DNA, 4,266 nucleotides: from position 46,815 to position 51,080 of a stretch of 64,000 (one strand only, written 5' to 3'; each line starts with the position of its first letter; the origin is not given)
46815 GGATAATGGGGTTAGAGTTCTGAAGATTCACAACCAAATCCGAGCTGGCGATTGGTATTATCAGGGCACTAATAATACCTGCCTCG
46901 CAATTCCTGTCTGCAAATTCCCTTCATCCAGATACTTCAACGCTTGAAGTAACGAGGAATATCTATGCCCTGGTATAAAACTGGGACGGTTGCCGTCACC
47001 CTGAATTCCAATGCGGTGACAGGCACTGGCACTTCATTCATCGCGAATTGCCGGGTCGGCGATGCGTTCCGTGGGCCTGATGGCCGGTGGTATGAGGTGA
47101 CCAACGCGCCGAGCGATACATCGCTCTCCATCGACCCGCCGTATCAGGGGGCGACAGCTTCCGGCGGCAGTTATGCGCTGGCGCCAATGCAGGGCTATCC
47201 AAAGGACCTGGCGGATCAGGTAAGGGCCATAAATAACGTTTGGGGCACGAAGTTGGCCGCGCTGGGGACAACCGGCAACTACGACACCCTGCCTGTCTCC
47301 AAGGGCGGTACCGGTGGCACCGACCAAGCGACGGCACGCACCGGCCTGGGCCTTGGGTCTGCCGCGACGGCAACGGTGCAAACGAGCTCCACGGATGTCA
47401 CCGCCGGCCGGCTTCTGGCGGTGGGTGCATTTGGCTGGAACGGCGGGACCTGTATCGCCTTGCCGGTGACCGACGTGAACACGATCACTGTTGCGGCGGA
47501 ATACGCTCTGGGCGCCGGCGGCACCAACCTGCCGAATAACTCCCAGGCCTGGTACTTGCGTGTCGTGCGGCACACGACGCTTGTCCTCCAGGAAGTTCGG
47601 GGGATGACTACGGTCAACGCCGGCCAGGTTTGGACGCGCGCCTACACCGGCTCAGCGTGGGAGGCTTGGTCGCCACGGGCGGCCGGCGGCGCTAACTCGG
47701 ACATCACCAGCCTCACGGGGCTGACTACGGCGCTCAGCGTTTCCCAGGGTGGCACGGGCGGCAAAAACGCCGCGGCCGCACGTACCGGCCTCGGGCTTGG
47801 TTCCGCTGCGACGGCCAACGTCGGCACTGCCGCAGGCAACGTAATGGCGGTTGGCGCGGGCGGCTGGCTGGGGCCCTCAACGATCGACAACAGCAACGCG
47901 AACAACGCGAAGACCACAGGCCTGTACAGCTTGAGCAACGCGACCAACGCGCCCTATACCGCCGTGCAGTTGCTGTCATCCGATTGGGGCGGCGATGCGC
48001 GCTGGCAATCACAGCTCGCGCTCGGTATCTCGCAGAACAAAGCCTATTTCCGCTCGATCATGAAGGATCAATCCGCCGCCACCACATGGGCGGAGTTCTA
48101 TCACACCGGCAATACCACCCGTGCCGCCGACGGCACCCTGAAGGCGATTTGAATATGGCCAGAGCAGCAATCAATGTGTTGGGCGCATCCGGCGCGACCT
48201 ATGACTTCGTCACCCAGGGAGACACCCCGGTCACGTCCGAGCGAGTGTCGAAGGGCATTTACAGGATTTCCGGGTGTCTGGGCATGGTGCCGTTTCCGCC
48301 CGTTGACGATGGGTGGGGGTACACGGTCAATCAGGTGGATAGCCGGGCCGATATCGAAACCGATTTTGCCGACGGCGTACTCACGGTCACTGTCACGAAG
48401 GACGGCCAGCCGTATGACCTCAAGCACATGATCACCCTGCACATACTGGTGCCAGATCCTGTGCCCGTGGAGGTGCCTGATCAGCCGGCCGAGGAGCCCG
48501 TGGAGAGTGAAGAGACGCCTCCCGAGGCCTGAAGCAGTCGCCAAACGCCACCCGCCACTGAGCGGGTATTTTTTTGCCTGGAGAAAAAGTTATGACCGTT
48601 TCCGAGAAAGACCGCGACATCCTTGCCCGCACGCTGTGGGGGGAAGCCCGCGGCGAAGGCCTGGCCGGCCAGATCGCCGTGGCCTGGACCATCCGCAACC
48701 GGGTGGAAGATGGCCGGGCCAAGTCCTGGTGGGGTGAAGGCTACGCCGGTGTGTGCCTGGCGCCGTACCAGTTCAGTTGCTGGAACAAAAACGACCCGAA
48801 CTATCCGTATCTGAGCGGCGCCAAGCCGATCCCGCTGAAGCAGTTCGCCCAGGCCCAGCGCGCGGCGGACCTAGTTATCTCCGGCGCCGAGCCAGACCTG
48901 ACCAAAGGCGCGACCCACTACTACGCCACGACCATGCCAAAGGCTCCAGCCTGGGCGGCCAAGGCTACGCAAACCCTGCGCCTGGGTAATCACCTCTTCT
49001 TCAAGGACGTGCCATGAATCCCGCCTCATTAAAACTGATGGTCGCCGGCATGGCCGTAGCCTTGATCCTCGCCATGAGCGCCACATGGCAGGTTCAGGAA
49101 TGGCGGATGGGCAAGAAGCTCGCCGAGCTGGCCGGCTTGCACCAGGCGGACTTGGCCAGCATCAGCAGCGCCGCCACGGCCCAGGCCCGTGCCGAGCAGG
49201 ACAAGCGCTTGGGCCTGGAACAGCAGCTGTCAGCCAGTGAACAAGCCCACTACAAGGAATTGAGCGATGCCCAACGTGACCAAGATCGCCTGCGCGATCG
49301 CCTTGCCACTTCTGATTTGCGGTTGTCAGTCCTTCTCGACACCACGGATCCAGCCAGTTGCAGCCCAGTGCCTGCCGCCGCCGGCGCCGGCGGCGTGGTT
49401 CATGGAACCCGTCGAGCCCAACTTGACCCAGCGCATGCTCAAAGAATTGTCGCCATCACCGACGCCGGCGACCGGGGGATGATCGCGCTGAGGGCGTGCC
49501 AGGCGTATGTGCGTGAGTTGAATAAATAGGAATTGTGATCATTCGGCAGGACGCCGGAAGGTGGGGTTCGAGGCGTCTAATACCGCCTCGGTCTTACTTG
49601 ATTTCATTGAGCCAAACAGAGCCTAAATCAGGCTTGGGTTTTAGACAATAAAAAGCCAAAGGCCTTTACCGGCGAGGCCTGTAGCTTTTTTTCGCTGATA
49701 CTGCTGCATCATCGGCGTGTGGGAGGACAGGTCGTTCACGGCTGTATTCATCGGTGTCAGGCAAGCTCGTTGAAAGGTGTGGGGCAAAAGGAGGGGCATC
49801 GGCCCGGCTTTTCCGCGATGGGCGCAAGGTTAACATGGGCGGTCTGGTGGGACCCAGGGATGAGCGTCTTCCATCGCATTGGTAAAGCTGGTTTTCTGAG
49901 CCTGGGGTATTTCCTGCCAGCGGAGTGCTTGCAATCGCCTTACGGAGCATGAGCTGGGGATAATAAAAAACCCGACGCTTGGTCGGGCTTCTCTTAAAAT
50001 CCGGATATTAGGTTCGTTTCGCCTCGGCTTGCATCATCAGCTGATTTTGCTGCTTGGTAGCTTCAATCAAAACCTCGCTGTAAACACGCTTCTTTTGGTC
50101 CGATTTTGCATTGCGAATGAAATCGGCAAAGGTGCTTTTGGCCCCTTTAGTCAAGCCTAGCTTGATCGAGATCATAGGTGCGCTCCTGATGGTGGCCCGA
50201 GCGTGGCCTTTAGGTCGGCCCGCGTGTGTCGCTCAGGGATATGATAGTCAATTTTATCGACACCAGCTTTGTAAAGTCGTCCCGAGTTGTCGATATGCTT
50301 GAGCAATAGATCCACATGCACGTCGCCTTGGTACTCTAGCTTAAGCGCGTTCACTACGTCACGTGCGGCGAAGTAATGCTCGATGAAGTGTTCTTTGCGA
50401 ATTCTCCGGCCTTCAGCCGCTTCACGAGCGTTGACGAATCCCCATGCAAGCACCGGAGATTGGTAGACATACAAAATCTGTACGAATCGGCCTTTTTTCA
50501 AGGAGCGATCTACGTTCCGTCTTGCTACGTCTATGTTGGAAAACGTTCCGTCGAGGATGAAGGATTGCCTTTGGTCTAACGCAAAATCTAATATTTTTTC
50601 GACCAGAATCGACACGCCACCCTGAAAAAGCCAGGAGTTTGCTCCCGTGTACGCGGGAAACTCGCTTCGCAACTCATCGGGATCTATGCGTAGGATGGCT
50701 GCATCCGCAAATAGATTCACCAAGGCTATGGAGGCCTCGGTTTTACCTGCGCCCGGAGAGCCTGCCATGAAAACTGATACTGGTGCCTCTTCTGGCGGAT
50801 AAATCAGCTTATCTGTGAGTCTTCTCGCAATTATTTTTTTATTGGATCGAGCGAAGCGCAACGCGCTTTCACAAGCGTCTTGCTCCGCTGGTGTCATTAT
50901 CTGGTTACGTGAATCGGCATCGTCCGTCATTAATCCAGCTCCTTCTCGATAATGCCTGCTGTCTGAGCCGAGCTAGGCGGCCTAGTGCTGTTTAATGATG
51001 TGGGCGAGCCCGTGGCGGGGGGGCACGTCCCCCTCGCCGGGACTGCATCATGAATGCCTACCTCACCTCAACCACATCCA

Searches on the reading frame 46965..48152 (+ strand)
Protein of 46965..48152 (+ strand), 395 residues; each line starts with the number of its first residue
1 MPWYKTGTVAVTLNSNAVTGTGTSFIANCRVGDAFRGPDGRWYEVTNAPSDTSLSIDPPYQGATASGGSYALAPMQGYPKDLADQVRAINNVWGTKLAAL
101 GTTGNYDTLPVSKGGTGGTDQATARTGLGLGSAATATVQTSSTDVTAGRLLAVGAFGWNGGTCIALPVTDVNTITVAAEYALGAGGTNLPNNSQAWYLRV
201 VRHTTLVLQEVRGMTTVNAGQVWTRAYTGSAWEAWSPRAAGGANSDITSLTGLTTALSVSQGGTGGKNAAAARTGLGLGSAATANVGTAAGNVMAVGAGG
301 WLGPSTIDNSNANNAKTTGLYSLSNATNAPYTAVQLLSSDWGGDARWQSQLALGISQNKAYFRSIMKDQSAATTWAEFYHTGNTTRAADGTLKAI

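Call 43: search_protein_families(library=phrogs, proteins=[window:46965-48152:+], max_evalue=0.00001)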
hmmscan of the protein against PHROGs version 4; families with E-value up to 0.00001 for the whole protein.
window:46965-48152:+ (395 aa): 12 families
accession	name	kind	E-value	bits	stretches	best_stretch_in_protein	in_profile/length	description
phrog_2712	-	tail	8e-68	230.4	2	1-235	377-566/700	tail fiber protein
phrog_34307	-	unknown function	4.6e-66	224.5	1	1-154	1-152/407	-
phrog_38424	-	unknown function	1.7e-52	179.8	1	1-162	1-164/488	-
phrog_1591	-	tail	4.8e-30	106.3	1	213-394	147-326/484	tail fiber protein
phrog_1980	-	tail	3.7e-28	100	1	1-342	1-268/449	tail fiber protein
phrog_18794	-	unknown function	4.1e-26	93.1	1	1-389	3-340/427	-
phrog_10316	-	tail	1.1e-18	67.3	2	252-311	408-470/1471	tail fiber protein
phrog_1836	-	tail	1.7e-13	51.9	1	253-394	44-210/366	tail fiber protein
phrog_12714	-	unknown function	5e-08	33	1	2-72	4-79/568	-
phrog_10305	-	tail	6.6e-08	32.6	1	239-283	469-512/1005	tail fiber protein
phrog_35687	-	unknown function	2.9e-07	30.1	1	236-288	273-325/653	-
phrog_11393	-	tail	1.2e-06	28.5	0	234-297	267-345/538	tail fiber protein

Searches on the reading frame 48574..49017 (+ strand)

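Call 43: search_protein_families(library=phrogs, proteins=[window:48574-49017:+], max_evalue=0.00001)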
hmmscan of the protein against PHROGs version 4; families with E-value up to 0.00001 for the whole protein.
window:48574-49017:+ (147 aa): 4 families
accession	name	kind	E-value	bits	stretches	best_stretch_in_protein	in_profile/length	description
phrog_15649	-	lysis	1e-22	81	1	6-142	223-368/1079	endolysin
phrog_938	-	lysis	2e-22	79.2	1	6-145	45-172/2185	endolysin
phrog_30550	-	unknown function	7.2e-08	33.3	1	9-78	84-152/220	-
phrog_14642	-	lysis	1.8e-07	31.8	1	7-48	96-137/215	endolysin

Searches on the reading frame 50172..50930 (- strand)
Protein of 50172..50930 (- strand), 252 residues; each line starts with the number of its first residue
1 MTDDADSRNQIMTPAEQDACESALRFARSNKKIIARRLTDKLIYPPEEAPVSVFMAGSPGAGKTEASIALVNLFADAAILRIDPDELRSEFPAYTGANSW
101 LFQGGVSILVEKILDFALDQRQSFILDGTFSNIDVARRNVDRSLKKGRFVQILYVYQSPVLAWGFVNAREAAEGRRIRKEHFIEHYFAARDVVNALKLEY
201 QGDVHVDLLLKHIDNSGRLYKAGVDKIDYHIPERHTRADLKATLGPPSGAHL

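Call 42: search_protein_families(library=pfam, proteins=[window:50172-50930:-], max_evalue=0.001)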
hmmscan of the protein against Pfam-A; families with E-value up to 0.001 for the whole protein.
window:50172-50930:- (252 aa): 2 families
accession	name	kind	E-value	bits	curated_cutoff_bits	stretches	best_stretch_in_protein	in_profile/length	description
PF06414.18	Zeta_toxin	-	5.4e-40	137.4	22.3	1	37-221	4-195/199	Zeta toxin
PF13671.12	AAA_33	-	3.9e-05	24.4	27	1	53-176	2-125/143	AAA domain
